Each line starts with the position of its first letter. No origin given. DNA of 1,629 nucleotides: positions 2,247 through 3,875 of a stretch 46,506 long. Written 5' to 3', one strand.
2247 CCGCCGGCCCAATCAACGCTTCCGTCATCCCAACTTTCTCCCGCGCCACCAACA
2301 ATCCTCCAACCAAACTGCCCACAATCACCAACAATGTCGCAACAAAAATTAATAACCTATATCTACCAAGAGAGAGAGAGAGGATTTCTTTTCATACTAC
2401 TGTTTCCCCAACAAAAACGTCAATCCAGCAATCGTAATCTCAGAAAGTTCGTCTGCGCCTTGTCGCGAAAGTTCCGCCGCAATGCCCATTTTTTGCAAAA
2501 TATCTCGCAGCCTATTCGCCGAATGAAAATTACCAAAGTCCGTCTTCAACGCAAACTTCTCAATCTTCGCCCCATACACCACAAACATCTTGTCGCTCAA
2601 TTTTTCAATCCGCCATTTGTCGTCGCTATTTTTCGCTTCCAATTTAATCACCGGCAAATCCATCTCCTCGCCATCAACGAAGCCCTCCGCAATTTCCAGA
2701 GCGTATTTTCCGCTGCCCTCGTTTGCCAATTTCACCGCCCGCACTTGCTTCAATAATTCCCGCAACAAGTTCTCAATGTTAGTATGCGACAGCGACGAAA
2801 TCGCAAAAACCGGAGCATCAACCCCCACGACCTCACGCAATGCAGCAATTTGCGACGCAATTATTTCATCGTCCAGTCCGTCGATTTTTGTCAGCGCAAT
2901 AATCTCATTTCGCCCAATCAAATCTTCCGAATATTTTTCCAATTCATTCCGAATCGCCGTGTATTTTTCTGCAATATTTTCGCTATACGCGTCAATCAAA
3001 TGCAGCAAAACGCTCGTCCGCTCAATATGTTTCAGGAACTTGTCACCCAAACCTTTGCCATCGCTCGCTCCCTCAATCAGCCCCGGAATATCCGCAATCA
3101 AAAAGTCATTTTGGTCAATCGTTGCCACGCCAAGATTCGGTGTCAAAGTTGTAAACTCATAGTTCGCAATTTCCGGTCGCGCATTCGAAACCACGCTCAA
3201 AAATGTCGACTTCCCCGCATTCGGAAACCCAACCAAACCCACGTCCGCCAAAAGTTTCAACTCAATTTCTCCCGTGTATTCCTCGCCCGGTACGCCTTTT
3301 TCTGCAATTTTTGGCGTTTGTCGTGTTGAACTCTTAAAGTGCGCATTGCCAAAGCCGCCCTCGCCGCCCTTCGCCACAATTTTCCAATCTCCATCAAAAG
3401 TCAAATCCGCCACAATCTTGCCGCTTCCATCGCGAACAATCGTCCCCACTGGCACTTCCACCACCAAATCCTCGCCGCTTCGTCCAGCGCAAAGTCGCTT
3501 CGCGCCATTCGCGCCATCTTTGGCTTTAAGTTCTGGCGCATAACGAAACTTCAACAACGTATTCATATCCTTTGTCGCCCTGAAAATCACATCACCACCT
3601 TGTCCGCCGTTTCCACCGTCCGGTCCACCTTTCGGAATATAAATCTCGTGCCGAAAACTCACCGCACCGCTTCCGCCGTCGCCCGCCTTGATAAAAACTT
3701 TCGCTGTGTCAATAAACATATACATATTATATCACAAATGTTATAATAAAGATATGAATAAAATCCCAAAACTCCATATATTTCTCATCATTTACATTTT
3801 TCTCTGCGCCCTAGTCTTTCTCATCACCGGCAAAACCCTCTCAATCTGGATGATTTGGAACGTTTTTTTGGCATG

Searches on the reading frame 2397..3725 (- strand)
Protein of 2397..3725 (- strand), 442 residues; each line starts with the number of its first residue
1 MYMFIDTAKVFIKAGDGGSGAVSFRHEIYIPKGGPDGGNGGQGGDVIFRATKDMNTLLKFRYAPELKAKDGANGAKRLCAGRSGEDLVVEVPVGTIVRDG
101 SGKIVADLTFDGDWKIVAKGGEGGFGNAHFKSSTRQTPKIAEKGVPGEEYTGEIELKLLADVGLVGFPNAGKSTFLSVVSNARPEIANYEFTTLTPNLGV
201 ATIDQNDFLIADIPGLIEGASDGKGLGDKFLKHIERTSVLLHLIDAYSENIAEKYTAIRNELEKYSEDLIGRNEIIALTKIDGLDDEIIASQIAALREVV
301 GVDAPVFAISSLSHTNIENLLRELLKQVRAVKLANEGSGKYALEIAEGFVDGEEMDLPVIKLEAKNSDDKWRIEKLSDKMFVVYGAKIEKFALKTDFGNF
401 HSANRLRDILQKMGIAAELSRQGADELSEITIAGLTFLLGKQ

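Call 6: search_protein_families(library=pfam, proteins=[window:2397-3725:-], max_evalue=0.01)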
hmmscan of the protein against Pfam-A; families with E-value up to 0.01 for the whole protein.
window:2397-3725:- (442 aa): 4 families
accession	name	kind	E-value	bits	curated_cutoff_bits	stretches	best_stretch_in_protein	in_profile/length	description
PF01018.28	GTP1_OBG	-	3.9e-56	189.4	27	1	5-158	1-155/155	GTP1/OBG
PF01926.29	MMR_HSR1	-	8.1e-25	87.6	21.9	1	161-280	1-113/113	50S ribosome-binding GTPase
PF02421.24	FeoB_N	-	1.6e-12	47.6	27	1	162-323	3-155/156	Ferrous iron transport protein B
PF09269.16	DUF1967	-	2.6e-12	47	27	1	373-437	3-68/70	Domain of unknown function (DUF1967)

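Call 7: search_protein_families(library=ncbifam, proteins=[window:2397-3725:-], max_evalue=0.01)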
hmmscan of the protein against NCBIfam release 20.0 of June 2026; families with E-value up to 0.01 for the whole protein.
window:2397-3725:- (442 aa): 22 families
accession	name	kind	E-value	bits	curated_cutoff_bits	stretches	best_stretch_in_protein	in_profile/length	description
NF008955.0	PRK12297.1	equivalog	3.6e-146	487.5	406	1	3-437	2-425/429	GTPase ObgE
NF008956.1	PRK12299.1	equivalog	2e-128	428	300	1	3-329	1-326/327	GTPase ObgE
TIGR02729.1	Obg_CgtA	equivalog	3.4e-128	427.3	280.25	1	4-328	1-328/329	Obg family GTPase CgtA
NF008954.1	PRK12296.1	equivalog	9.9e-115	383.6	377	1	1-437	1-434/470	GTPase ObgE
NF007171.0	PRK09602.1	subfamily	2.4e-21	76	387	2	210-249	77-116/397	YchF-related putative GTPase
TIGR00092.1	TIGR00092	equivalog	1.3e-17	64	279.2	2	162-205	5-49/368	redox-regulated ATPase YchF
NF000908.1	PRK00089.1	equivalog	4.2e-14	52.5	237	1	162-329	6-168/291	GTPase Era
TIGR03595.1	Obg_CgtA_exten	equivalog_domain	4.5e-12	45.6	37.65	1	372-437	2-67/70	Obg family GTPase CgtA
TIGR03156.1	GTP_HflX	equivalog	1.6e-11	43.8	216.75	1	160-326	190-349/351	GTPase HflX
NF008280.0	PRK11058.1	equivalog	8.3e-11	41.3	441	1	161-287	199-325/426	ribosome rescue GTPase HflX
TIGR00231.1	small_GTP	domain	1.1e-08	35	42.5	1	161-284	5-125/164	GTP-binding protein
TIGR03594.1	GTPase_EngA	equivalog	1.1e-08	34.6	306.7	1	162-335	3-167/432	ribosome biogenesis GTPase Der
TIGR00437.1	feoB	equivalog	5.9e-08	31.9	315.65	1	166-378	1-201/594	ferrous iron transport protein B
TIGR00436.1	era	equivalog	1.9e-07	30.7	116.25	1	162-324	3-159/270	GTPase Era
NF007071.0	PRK09518.1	equivalog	7.1e-05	21.5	953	1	159-286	444-570/706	bifunctional cytidylate kinase/GTPase Der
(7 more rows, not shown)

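Call 53: find_homologous_proteins(query=window:2397-3725:-, max_evalue=1e-30)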
Query window:2397-3725:- (442 aa): 8000 proteins with E <= 1e-30 among 8000 candidates; the best 120 are listed.
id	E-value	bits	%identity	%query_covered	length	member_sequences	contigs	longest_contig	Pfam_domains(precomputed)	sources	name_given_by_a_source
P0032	4.6e-286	967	100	100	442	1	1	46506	PF01926.30,PF02421.25,PF01018.29,PF09269.17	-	-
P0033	3.6e-208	710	73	99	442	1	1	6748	PF01926.30,PF02421.25,PF01018.29,PF09269.17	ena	-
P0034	5.8e-208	709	73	100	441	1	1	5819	PF01926.30,PF02421.25,PF01018.29,PF09269.17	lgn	-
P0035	3.0e-170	585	63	100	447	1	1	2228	PF01926.30,PF02421.25,PF01018.29,PF09269.17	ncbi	-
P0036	1.7e-167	576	62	100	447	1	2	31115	PF01926.30,PF02421.25,PF01018.29,PF09269.17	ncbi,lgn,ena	-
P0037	1.6e-166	573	62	99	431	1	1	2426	PF01926.30,PF02421.25,PF01018.29,PF09269.17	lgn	-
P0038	4.8e-165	568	63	99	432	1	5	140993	PF01926.30,PF02421.25,PF01018.29,PF09269.17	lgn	-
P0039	8.1e-165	567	63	100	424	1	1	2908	PF01926.30,PF02421.25,PF01018.29,PF09269.17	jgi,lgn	jgi:GTP-binding protein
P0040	8.5e-165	567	62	99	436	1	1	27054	PF01926.30,PF02421.25,PF01018.29,PF09269.17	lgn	-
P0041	1.4e-164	566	63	99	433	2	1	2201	PF01926.30,PF02421.25,PF01018.29,PF09269.17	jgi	-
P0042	1.5e-164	566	63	100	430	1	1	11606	PF01926.30,PF02421.25,PF01018.29,PF09269.17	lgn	-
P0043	3.2e-164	565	63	100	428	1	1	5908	PF01926.30,PF02421.25,PF01018.29,PF09269.17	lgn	-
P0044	4.3e-164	565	62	100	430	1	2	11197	PF01926.30,PF02421.25,PF01018.29,PF09269.17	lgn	-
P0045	1.2e-163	563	62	100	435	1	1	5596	PF01926.30,PF02421.25,PF01018.29,PF09269.17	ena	-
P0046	1.2e-163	563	62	99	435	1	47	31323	PF01926.30,PF02421.25,PF01018.29,PF09269.17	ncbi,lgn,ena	-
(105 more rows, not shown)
